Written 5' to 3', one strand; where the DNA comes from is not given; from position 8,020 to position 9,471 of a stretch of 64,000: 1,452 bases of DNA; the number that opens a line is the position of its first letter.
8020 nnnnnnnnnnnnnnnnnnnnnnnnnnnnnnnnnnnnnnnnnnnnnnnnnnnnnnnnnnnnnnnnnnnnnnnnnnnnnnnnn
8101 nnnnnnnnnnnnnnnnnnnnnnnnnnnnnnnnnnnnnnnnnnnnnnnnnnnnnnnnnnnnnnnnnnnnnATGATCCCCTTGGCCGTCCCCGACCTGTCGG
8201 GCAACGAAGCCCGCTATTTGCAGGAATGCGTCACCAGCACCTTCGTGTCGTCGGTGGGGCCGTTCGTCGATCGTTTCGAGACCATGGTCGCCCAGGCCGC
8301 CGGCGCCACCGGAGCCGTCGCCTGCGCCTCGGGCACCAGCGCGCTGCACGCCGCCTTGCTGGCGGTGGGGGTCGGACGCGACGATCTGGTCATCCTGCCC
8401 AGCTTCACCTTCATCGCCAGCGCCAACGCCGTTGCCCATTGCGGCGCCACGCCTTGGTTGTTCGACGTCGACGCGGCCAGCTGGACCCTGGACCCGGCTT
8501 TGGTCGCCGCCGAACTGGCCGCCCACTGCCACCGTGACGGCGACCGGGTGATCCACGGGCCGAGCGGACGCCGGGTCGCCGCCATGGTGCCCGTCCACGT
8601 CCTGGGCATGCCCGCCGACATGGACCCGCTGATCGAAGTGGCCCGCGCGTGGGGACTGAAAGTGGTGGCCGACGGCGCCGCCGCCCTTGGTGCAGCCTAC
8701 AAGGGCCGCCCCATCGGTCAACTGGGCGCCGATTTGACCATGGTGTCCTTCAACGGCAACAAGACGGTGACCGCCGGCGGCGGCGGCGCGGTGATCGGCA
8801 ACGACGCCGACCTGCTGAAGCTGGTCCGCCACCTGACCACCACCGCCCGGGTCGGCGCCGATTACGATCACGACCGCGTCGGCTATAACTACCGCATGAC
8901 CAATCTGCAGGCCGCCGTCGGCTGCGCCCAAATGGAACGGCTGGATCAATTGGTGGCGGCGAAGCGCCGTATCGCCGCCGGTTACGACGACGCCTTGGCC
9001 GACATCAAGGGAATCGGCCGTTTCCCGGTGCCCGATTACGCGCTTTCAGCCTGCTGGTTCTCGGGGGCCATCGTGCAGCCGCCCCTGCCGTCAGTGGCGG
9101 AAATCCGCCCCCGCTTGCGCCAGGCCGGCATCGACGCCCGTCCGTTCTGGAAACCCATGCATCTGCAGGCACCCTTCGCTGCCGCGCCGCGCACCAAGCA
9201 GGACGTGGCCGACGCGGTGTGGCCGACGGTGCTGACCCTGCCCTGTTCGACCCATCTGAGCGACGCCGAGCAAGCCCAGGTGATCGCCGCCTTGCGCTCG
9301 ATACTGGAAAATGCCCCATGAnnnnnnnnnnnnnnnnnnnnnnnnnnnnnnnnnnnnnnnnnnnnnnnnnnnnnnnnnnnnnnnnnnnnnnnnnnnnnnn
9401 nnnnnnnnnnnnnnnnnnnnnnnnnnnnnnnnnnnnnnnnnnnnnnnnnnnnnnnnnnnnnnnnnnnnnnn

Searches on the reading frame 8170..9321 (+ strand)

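Call 16: search_protein_families(library=pfam, proteins=[window:8170-9321:+], max_evalue=0.001)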
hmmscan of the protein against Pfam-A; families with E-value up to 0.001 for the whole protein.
window:8170-9321:+ (383 aa): 2 families
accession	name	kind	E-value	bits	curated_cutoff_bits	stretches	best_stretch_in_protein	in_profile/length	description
PF01041.23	DegT_DnrJ_EryC1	-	3.8e-91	306.5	19.8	1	10-376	4-360/360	DegT/DnrJ/EryC1/StrS aminotransferase family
PF01212.27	Beta_elim_lyase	-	1.8e-06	28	27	1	33-264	34-253/288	Beta-eliminating lyase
